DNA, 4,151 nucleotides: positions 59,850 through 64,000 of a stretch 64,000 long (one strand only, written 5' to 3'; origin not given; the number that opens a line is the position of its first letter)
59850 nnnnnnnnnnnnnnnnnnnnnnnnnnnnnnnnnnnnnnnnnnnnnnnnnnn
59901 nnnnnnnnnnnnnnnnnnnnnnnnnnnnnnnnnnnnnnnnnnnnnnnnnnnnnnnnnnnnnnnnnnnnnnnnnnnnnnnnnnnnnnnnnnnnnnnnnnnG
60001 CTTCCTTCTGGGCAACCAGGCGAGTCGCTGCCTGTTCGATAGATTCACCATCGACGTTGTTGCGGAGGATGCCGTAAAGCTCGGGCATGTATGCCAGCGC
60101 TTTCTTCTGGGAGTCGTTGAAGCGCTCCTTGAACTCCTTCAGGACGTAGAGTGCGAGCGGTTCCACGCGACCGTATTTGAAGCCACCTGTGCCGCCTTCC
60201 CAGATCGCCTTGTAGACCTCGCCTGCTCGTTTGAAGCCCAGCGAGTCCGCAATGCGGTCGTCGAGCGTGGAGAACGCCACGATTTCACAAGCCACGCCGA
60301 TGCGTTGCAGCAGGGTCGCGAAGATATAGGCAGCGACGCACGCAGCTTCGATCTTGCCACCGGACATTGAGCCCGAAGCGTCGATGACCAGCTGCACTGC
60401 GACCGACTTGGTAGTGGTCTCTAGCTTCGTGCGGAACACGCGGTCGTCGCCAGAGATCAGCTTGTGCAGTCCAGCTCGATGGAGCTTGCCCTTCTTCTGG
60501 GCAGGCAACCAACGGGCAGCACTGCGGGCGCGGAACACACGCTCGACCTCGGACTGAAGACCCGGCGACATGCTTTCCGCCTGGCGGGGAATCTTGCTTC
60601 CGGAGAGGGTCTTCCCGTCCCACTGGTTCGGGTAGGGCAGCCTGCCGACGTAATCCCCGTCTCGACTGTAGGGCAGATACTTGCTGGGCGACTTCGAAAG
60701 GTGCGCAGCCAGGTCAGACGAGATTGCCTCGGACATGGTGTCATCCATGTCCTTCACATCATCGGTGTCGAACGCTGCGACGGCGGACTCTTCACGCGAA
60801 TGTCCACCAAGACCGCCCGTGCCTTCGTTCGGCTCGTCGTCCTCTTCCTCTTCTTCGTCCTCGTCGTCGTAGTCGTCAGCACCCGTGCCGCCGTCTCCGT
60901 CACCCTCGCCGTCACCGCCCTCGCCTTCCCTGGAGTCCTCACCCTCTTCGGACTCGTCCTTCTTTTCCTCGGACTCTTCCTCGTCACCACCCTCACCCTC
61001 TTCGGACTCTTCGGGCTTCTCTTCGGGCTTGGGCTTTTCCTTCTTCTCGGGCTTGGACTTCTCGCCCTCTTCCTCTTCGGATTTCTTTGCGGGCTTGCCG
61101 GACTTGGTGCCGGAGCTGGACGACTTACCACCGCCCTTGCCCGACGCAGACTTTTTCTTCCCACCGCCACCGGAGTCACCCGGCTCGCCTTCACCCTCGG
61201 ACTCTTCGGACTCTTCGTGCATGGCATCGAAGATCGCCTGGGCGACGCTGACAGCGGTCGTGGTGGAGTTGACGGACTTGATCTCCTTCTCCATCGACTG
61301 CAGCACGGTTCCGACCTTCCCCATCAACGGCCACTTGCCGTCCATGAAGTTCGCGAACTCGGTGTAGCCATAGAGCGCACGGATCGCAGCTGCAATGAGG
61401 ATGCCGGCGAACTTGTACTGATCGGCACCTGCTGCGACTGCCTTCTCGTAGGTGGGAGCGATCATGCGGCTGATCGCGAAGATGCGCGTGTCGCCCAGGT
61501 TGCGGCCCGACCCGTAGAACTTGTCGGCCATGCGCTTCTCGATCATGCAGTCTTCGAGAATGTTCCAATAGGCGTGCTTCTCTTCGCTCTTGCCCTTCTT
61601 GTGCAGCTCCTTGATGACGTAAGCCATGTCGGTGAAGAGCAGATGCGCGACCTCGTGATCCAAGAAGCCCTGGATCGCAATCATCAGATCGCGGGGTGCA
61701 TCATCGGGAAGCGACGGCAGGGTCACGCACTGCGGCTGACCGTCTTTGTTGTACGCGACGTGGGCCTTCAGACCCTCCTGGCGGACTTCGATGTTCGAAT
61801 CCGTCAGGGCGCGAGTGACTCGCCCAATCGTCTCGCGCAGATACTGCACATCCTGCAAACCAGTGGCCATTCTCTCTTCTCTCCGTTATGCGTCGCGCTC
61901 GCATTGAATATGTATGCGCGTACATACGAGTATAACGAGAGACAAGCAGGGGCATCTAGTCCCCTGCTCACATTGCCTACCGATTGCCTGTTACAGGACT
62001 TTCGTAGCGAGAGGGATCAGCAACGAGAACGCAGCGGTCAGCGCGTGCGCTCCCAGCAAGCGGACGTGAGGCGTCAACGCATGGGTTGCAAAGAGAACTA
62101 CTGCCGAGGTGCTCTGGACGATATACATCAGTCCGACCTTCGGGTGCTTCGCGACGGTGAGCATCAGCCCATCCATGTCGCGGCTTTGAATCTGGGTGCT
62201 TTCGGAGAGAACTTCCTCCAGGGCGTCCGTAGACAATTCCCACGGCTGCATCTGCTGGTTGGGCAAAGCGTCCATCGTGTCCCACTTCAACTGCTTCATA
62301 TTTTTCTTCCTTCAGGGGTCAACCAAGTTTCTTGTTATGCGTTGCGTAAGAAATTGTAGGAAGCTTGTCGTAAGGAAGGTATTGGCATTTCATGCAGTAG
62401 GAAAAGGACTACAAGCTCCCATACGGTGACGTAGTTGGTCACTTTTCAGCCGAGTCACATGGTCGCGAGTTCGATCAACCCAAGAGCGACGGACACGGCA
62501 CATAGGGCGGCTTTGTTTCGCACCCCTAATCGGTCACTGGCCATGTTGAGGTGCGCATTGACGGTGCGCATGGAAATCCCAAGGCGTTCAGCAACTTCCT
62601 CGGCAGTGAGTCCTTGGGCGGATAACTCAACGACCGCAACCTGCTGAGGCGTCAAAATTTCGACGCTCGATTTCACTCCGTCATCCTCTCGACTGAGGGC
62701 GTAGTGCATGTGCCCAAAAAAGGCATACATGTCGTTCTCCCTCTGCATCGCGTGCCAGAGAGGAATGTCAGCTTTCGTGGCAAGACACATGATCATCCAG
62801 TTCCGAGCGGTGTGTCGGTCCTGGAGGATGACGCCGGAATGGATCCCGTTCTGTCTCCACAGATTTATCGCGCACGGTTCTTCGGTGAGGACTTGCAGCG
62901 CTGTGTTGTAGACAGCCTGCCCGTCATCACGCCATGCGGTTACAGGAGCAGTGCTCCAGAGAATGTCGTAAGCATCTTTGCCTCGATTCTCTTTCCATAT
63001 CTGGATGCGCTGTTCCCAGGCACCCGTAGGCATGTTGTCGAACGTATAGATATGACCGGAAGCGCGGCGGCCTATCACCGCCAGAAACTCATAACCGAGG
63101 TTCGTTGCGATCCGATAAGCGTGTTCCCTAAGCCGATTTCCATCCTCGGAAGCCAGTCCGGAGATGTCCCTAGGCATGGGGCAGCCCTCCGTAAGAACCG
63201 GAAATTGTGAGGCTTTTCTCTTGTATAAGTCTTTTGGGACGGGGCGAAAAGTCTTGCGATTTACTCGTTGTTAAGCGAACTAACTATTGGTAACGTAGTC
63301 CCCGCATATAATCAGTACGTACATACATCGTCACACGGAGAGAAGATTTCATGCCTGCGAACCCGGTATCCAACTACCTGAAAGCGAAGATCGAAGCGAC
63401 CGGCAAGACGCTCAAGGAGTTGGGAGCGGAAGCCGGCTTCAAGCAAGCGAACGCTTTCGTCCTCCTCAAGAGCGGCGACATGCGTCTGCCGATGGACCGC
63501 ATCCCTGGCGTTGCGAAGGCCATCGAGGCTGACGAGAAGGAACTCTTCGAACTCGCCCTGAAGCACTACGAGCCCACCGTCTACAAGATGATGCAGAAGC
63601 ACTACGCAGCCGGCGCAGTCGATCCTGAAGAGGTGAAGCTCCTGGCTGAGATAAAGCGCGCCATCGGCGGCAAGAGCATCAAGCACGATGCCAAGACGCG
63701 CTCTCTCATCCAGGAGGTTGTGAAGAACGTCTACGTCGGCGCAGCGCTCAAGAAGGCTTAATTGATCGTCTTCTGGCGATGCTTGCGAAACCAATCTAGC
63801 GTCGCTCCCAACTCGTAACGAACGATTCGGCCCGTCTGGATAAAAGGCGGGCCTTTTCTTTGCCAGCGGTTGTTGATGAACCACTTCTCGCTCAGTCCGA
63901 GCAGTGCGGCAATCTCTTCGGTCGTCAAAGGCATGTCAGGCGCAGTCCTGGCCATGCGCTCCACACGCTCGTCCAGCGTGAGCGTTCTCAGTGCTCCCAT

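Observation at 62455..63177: Phage-borne LuxR-type receptor homologue (autoinducer-binding domain plus LuxR HTH)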

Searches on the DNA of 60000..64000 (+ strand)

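Call 7: search_dna_similar(query=window:60000-64000:+, collection=phages, mode=near, max_rows=15)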
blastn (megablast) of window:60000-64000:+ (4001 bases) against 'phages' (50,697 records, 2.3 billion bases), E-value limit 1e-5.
No match.
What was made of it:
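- Tried and rejected: Megablast of the region against phage records: no match (call 7).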
